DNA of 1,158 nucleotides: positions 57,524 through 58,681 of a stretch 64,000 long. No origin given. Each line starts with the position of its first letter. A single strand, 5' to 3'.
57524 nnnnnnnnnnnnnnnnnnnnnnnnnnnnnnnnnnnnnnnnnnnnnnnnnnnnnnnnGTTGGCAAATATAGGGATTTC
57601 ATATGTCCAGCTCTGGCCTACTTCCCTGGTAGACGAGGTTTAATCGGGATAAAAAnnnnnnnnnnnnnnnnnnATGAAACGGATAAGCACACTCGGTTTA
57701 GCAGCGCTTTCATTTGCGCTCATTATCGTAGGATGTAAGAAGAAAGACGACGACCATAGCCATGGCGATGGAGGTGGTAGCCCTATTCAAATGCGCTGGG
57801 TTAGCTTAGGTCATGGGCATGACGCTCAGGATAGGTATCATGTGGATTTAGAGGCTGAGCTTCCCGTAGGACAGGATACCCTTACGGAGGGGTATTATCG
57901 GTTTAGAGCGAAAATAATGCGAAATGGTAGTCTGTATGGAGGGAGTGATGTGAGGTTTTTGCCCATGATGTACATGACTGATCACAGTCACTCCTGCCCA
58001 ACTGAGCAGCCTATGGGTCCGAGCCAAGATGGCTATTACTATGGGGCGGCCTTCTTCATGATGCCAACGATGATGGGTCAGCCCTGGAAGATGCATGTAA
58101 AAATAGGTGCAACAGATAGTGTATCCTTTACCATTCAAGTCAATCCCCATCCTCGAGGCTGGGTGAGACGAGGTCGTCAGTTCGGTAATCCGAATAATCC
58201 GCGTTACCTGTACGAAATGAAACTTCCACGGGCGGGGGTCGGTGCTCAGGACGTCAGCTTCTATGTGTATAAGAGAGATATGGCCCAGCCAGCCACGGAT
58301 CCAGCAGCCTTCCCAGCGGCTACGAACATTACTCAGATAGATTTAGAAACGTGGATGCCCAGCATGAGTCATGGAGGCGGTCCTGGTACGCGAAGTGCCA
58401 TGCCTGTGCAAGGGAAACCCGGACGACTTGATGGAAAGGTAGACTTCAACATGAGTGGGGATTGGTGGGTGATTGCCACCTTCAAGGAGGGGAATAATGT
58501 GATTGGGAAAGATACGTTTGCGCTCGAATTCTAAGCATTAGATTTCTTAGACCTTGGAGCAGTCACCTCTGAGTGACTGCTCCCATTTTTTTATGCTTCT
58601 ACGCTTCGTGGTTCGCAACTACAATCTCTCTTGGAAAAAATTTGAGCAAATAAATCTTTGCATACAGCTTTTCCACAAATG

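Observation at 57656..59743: Tandem pair of diverged His/Met-rich lipoproteins split by a strong terminator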

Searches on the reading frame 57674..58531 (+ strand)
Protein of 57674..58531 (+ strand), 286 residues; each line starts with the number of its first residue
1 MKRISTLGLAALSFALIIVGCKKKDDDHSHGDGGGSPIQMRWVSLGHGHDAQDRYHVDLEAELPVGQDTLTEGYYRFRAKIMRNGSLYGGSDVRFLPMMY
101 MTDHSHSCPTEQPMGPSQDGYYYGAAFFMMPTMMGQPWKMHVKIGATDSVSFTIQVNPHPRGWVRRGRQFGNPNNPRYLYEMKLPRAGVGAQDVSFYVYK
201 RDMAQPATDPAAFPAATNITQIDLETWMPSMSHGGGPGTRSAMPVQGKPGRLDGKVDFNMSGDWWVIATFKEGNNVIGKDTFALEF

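Call 5: search_protein_families(library=pfam, proteins=[window:57674-58531:+], max_evalue=1)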
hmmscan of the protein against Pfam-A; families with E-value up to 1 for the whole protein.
window:57674-58531:+ (286 aa): 1 family
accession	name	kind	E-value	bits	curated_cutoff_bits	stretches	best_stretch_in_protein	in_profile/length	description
PF13115.11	YtkA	-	8.9e-06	26.7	25.9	1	221-267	39-83/85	YtkA-like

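Call 6: search_protein_families(library=ncbifam, proteins=[window:57674-58531:+], max_evalue=1)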
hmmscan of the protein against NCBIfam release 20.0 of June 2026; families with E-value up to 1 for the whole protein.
window:57674-58531:+ (286 aa): 0 families

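Call 8: find_homologous_proteins(query=window:57674-58531:+, max_evalue=0.001)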
Query window:57674-58531:+ (286 aa): 71 proteins with E <= 0.001 among 615 candidates.
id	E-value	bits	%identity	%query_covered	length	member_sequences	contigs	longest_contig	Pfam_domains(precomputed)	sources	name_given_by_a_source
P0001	2.3e-199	679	100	100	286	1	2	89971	PF13115.12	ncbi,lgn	ncbi:MAG: hypothetical protein ABDH66_06140 [Bacteroidia bacterium]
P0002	5.5e-159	546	79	100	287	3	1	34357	PF13115.12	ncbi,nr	ncbi:MAG: FixH family protein [Bacteroidia bacterium]|nr:FixH family protein [Bacteroidia bacterium]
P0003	6.3e-138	477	73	98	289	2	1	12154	PF13115.12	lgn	-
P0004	1.9e-135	469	71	100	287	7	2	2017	PF13115.12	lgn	-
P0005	6.4e-133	461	69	100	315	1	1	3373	-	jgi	-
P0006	2.4e-127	442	63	99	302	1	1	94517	PF13115.12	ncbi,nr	ncbi:MAG: FixH family protein [Bacteroidia bacterium]|nr:FixH family protein [Bacteroidia bacterium]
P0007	2.3e-117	410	64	98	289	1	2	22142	PF13115.12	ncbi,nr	ncbi:MAG: FixH family protein [Bacteroidia bacterium]|nr:FixH family protein [Bacteroidia bacterium]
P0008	4.4e-116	405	65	87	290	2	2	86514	-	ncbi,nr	ncbi:MAG: hypothetical protein RMK19_05440 [Bacteroidia bacterium]|nr:FixH family protein [Bacteroid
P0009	1.2e-111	391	61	100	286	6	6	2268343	PF13115.12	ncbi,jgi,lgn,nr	ncbi:MAG: FixH family protein [Bacteroidia bacterium]|jgi:hypothetical protein|nr:FixH family protei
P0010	1.5e-102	361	58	93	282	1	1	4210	PF13115.12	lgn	-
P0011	2.3e-102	360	58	86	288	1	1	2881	PF13115.12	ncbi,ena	-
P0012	3.9e-99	350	55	100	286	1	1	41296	PF13115.12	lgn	-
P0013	8.8e-99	349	59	90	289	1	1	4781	PF13115.12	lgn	-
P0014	6.1e-98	346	55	93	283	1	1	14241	PF13115.12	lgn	-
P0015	3.1e-95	337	56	93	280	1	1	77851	PF13115.12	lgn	-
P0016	9.7e-94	332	54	100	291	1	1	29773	PF13115.12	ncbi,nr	ncbi:MAG: FixH family protein [Bacteroidia bacterium]|nr:FixH family protein [Bacteroidia bacterium]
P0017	4.1e-90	320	61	79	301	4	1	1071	PF13115.12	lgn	-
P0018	6.6e-74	267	46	100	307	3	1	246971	PF13115.12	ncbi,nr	ncbi:MAG: hypothetical protein N2253_01395 [Bacteroidia bacterium]|nr:hypothetical protein [Bacteroi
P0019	1.6e-66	243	45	95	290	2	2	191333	-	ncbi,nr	ncbi:MAG: hypothetical protein N2200_09290 [Bacteroidia bacterium]|nr:hypothetical protein [Bacteroi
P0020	1.3e-65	240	43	98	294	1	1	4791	PF13115.12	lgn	-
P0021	1.1e-64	237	43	98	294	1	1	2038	PF13115.12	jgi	-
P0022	2.2e-64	236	44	85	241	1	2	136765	PF13115.12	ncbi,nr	ncbi:MAG: FixH family protein [Bacteroidia bacterium]|nr:FixH family protein [Bacteroidia bacterium]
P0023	6.0e-64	234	43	100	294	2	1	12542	PF13115.12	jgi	jgi:hypothetical protein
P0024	2.4e-63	232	43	100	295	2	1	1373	PF13115.12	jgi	-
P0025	6.6e-63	231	42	98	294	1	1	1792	PF13115.12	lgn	-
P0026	6.9e-63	231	43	100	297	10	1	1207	PF13115.12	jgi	jgi:hypothetical protein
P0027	9.4e-63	230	43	98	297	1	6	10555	PF13115.12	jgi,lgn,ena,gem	-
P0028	2.1e-62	229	42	98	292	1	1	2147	PF13115.12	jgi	-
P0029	2.3e-62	229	42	98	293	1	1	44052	PF13115.12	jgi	jgi:hypothetical protein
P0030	2.4e-62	229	42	96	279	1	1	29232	PF13115.12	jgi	jgi:hypothetical protein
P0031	3.3e-62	228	43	100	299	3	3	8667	PF13115.12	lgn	-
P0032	7.5e-62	227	42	98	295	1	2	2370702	PF13115.12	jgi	jgi:hypothetical protein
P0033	8.3e-62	227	43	100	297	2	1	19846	PF13115.12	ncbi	-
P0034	9.3e-62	227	43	98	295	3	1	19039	PF13115.12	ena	-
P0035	9.4e-62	227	42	98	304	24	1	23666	PF13115.12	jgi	jgi:hypothetical protein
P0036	1.4e-61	226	42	98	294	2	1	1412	PF13115.12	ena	-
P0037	1.6e-61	226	42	98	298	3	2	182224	PF13115.12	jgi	jgi:hypothetical protein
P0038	1.9e-61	226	42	98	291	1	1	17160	PF13115.12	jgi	-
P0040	7.6e-61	224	42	98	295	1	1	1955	PF13115.12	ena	-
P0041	9.9e-61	224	41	98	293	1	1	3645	PF13115.12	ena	-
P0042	1.7e-60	223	42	94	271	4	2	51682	PF13115.12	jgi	jgi:hypothetical protein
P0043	1.8e-60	223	42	98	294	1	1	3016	PF13115.12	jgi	jgi:hypothetical protein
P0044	2.2e-60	222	42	100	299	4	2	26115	PF13115.12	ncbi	-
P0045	3.9e-60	222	42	98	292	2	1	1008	PF13115.12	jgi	-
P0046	8.7e-60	221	41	98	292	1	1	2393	PF13115.12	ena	-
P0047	1.5e-59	220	42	98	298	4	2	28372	PF13115.12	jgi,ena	-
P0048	1.6e-59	220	41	98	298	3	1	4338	PF13115.12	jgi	-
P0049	3.0e-59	219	41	98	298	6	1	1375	PF13115.12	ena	-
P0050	1.3e-58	217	42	94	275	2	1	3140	PF13115.12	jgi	jgi:hypothetical protein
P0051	2.2e-58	216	41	98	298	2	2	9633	PF13115.12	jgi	jgi:hypothetical protein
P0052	7.1e-58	214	42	98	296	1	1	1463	PF13115.12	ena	-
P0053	2.5e-57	212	41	98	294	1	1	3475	PF13115.12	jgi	-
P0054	2.7e-57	212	42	100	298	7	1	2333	PF13115.12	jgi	-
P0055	3.3e-57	212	40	98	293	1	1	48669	PF13115.12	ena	-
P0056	3.4e-57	212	41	98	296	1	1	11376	PF13115.12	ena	-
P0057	3.7e-57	212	40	98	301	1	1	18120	PF13115.12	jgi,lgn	-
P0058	6.1e-57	211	41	100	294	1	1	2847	PF13115.12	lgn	-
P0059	9.9e-57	210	42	98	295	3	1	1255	PF13115.12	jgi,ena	-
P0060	3.3e-56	209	41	100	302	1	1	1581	PF13115.12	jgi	-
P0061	3.7e-56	209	40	98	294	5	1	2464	PF13115.12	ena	-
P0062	7.5e-56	208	41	94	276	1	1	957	PF13115.12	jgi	jgi:hypothetical protein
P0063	8.1e-56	207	41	96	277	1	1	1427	PF13115.12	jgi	jgi:hypothetical protein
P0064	1.0e-55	207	40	100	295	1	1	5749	PF13115.12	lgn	-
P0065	6.7e-55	204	41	96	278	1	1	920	PF13115.12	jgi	-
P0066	2.1e-51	193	41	98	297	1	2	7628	PF13115.12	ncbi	-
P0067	5.2e-51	192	39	98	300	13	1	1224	PF13115.12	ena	-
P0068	2.5e-50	189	41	85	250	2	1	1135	PF13115.12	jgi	jgi:hypothetical protein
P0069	1.4e-47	180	38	98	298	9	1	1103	PF13115.12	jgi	-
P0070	7.7e-47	178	40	77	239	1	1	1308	PF13115.12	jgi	jgi:hypothetical protein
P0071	1.6e-39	154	41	66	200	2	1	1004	PF13115.12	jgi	jgi:hypothetical protein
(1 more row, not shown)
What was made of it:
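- On YtkA-like domain family (PF13115; CtaK type): Most homologs carry a precomputed PF13115 hit (call 8).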

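Call 10: find_encoding_contigs(protein=P0009, flank=8000, max_places=3)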
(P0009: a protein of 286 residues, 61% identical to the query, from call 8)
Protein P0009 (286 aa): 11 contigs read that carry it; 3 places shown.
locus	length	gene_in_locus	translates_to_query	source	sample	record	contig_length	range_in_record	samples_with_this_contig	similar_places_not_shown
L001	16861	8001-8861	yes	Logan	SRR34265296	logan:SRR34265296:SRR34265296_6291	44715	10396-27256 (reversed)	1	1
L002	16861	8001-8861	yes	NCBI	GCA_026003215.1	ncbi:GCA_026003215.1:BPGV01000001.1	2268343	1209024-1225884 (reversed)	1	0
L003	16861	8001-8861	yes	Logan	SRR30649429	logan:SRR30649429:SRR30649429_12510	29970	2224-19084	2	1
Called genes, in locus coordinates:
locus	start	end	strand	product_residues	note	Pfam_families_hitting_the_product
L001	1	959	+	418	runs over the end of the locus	PF12704:MacB_PCD, PF02687:FtsX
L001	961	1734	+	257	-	PF00535:Glycos_transf_2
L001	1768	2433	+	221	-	PF08003:Methyltransf_9, PF13489:Methyltransf_23, PF13649:Methyltransf_25, PF13847:Methyltransf_31, PF08241:Methyltransf_11, PF08242:Methyltransf_12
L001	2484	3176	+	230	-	PF13568:OMP_b-brl_2 (weak), PF16961:OmpA_like (faint)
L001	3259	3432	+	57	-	-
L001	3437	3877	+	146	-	PF00116:COX2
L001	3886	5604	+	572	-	PF00115:COX1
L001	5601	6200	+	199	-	PF02630:SCO1-SenC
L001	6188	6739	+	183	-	PF00034:Cytochrom_C, PF13442:Cytochrome_CBB3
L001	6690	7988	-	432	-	PF13579:Glyco_trans_4_4, PF13439:Glyco_transf_4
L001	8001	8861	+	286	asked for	PF13115:YtkA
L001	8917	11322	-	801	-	PF07244:POTRA (weak), PF01103:Omp85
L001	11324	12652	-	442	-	PF01979:Amidohydro_1, PF07969:Amidohydro_3 (faint), PF12890:DHOase (weak)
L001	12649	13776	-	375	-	PF02547:Queuosine_synth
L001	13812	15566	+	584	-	PF00750:tRNA-synt_1d, PF05746:DALR_1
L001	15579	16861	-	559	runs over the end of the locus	PF02463:SMC_N, PF13304:AAA_21 (faint)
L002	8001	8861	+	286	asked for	PF13115:YtkA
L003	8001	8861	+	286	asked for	PF13115:YtkA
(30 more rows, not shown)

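Call 11: find_encoding_contigs(protein=P0032, flank=8000, max_places=3)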
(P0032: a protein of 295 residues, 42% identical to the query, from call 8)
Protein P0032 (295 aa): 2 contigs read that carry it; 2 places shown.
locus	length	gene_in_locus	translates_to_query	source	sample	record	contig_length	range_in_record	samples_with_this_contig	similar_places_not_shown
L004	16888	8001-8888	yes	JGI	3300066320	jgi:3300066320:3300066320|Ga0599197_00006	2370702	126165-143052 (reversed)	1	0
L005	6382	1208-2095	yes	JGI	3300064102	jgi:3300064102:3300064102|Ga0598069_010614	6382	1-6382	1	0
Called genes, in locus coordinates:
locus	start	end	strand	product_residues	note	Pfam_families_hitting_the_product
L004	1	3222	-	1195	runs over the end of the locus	PF02384:N6_Mtase, PF07669:Eco57I (weak), PF22837:M_Eco57I_C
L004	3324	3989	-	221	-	PF13568:OMP_b-brl_2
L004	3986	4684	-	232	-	PF01209:Ubie_methyltran, PF13489:Methyltransf_23, PF08241:Methyltransf_11, PF08242:Methyltransf_12, PF13649:Methyltransf_25, PF13847:Methyltransf_31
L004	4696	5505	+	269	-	PF02548:Pantoate_transf, PF13714:PEP_mutase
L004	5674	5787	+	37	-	-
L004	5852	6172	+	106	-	-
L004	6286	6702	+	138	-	-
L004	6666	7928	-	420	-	PF13439:Glyco_transf_4, PF13579:Glyco_trans_4_4, PF00534:Glycos_transf_1 (weak), PF13692:Glyco_trans_1_4 (weak)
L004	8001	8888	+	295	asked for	PF13115:YtkA (weak)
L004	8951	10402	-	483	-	-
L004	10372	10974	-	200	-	PF00156:Pribosyltran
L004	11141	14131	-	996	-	-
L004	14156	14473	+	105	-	PF11950:DUF3467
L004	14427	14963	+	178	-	-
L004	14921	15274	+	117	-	-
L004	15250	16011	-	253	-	PF09674:DUF2400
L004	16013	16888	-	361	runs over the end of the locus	-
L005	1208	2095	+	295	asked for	PF13115:YtkA (weak)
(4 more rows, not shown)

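Call 16: find_encoding_contigs(protein=P0019, flank=8000, max_places=2)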
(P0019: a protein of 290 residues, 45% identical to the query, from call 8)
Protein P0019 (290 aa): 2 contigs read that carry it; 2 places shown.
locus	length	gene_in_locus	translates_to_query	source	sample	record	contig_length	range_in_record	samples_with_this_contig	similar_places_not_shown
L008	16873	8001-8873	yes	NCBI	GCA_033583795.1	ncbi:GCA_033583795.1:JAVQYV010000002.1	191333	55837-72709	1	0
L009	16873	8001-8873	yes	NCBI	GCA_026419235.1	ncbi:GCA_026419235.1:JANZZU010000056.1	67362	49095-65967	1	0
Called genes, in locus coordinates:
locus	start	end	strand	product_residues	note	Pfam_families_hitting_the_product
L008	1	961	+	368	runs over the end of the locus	-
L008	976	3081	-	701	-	PF17191:RecG_wedge, PF00176:SNF2-rel_dom (faint), PF00270:DEAD, PF04851:ResIII, PF13604:AAA_30 (faint), PF00271:Helicase_C, PF19833:RecG_dom3_C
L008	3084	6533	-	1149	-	-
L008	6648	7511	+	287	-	PF13115:YtkA (faint)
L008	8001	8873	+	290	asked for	-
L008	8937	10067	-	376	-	PF13506:Glyco_transf_21, PF13641:Glyco_tranf_2_3, PF00535:Glycos_transf_2, PF13632:Glyco_trans_2_3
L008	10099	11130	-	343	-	PF01018:GTP1_OBG, PF01926:MMR_HSR1, PF02421:FeoB_N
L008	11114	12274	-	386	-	PF02670:DXP_reductoisom, PF08436:DXP_redisom_C, PF13288:DXPR_C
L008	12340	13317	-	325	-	PF03372:Exo_endo_phos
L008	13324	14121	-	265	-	PF01694:Rhomboid, PF20216:DUF6576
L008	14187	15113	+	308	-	PF00491:Arginase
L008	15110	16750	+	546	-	PF01433:Peptidase_M1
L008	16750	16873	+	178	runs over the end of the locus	PF02581:TMP-TENI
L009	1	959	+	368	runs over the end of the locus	-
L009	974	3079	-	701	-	PF17191:RecG_wedge, PF00176:SNF2-rel_dom (faint), PF00270:DEAD, PF04851:ResIII, PF13604:AAA_30 (faint), PF00271:Helicase_C, PF19833:RecG_dom3_C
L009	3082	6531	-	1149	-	-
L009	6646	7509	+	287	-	PF13115:YtkA (faint)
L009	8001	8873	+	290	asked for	-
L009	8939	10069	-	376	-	PF13641:Glyco_tranf_2_3, PF00535:Glycos_transf_2, PF13506:Glyco_transf_21, PF13632:Glyco_trans_2_3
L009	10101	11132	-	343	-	PF01018:GTP1_OBG, PF01926:MMR_HSR1, PF02421:FeoB_N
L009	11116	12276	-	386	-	PF02670:DXP_reductoisom, PF08436:DXP_redisom_C, PF13288:DXPR_C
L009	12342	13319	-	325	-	PF03372:Exo_endo_phos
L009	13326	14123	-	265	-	PF01694:Rhomboid, PF20216:DUF6576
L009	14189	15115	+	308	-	PF00491:Arginase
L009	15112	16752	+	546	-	PF01433:Peptidase_M1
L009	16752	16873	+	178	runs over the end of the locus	PF02581:TMP-TENI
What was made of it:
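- The tandem pair is syntenic in L008/L009 (call 16).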

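Call 17: find_encoding_contigs(protein=P0002, flank=8000, max_places=2)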
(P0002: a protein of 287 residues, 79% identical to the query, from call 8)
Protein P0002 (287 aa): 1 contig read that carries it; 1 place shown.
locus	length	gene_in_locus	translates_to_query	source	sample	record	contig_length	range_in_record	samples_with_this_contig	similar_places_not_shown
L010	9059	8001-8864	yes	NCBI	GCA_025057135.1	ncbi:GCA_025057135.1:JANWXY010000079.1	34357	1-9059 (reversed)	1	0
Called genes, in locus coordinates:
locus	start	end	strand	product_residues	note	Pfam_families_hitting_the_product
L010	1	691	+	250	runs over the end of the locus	PF08239:SH3_3, PF18348:SH3_16, PF00877:NLPC_P60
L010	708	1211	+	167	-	PF01844:HNH, PF13395:HNH_4, PF14279:HNH_5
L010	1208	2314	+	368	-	-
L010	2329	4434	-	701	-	PF17191:RecG_wedge, PF00176:SNF2-rel_dom (faint), PF00270:DEAD, PF04851:ResIII, PF13604:AAA_30 (faint), PF00271:Helicase_C, PF19833:RecG_dom3_C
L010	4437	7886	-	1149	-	-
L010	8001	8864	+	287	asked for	PF13115:YtkA (faint)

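Call 18: find_encoding_contigs(protein=P0008, flank=8000, max_places=2)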
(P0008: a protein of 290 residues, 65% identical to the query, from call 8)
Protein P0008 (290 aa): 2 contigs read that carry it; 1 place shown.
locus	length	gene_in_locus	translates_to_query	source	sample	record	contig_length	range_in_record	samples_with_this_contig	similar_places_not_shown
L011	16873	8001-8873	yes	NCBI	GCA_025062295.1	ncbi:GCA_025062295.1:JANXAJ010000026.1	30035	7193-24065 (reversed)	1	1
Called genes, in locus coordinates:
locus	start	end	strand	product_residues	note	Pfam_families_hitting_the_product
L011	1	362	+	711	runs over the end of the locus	PF00580:UvrD-helicase, PF01443:Viral_helicase1 (faint), PF13245:AAA_19, PF13361:UvrD_C, PF13538:UvrD_C_2 (weak)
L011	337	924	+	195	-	-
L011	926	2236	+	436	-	PF00275:EPSP_synthase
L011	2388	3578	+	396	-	PF01566:Nramp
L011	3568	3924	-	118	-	-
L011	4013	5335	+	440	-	PF25077:DUF7800, PF09423:PhoD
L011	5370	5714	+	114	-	PF02261:Asp_decarbox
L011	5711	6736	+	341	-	-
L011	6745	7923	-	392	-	PF07396:Porin_O_P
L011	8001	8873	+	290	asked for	-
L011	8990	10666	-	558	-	PF00324:AA_permease, PF13520:AA_permease_2, PF13906:AA_permease_C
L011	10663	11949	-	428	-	PF00285:Citrate_synt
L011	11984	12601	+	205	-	PF13500:AAA_26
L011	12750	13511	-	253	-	PF14125:DUF4292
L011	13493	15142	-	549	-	PF23914:TPR_CcmH_CycH (faint), PF00515:TPR_1 (faint), PF07719:TPR_2 (faint), PF12895:ANAPC3 (faint), PF13181:TPR_8 (faint), PF13431:TPR_17 (faint), PF13428:TPR_14 (weak), PF14559:TPR_19 (weak)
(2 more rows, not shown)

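Call 22: search_solved_structures(query=A1, max_evalue=10, show_alignments=3)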
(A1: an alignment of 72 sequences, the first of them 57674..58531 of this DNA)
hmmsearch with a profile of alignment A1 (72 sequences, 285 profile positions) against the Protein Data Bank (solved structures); distinct sequences matched with E-value up to 10: 1.
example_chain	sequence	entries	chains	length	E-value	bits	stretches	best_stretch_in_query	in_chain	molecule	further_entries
9ll2_A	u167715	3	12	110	8.4e-05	25.2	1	219-278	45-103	Copper resistance protein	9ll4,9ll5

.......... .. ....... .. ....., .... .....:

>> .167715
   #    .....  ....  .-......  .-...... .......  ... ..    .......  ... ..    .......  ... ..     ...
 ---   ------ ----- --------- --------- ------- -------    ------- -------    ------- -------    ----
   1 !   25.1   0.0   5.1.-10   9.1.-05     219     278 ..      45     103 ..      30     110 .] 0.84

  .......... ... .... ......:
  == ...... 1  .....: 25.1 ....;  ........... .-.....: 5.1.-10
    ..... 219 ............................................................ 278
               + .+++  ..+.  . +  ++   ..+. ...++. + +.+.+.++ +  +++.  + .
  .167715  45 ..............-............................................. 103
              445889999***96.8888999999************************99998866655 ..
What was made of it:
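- On CrdA / CopC-like Met-cluster copper proteins: In the HMM alignment A's M228, M231 and M260 fall on CrdA Mets (call 22).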

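Call 30: predict_structure(alignment_id=A1)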
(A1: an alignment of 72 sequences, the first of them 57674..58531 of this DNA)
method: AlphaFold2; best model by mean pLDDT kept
length: 286 residues; sequences in the alignment: 72
mean_pLDDT: 88.1   pTM: 0.80
mean pLDDT of the five models: 88.1, 87.7, 87.6, 87.4, 86.8
residues with pLDDT >= 90: 225; 70-90: 21; 50-70: 11; < 50: 29
segments of 3 or more residues with pLDDT < 50: 1-3, 9-17, 19-21, 23-34
pLDDT, mean of each block of 10 residues (from residue 1): 48 44 41 60 97 97 94 98 96 97 95 96 97 96 95 96 92 90 92 96 95 96 95 78 95 94 96 95 95
secondary structure, 60 per line:
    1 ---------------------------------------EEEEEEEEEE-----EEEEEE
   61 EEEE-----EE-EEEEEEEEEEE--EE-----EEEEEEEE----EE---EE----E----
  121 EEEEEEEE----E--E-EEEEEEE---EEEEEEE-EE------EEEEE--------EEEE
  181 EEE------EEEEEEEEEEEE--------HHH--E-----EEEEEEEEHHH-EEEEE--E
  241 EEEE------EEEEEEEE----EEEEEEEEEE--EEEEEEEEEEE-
elements in order: E40-49 E55-64 E73-83 E93-100 E121-128 E138-144 E148-154 E164-168 E177-183 E190-201 E221-228 E233-237 E240-244 E251-258 E263-272 E275-285
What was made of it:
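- The AF2 model has pLDDT 88 and pTM 0.80 (call 30).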

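Call 33: search_protein_representatives(alignment_id=A1)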
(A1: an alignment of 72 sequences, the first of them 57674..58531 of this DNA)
Query: 72 sequences, 285 profile positions. Proteins with E-value up to 0.001 (for the whole library): 615; up to 1e-10: 349; up to 1e-30: 15. The best 150 are listed.
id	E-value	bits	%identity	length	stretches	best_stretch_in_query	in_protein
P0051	9.8e-137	471.3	-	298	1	2-285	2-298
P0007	7.3e-126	435.6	-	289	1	1-285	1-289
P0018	5.3e-102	357.3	-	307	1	12-285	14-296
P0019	3.6e-97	341.5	-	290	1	7-284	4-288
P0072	1.2e-70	254.4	-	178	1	111-285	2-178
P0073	1.3e-68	247.7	-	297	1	9-284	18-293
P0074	4.8e-58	213.1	-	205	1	10-218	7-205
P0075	2.8e-34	135.1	-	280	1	9-280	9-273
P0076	2.9e-34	135.0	-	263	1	8-280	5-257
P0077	3.4e-32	128.3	-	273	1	10-282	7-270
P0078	6.2e-32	127.4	-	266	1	9-277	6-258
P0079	6.8e-32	127.3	-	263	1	10-280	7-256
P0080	1.1e-31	126.6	-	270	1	40-285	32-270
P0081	2.2e-31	125.6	-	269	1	9-281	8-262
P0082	5.0e-31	124.4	-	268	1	7-276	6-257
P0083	1.2e-30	123.2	-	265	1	8-284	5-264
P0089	6.2e-29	117.5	-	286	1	5-281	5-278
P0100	6.7e-28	114.2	-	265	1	68-285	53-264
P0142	5.2e-23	98.1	-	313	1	32-283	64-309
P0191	1.6e-20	89.9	-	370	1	46-272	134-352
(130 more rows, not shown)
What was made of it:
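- On Double-YtkA lipoprotein plus OprC-like receptor operon (wider family defined here): The profile search found 349 cluster representatives at E below 1e-10, and the best-scoring ones listed are mostly full-length matches (call 33).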
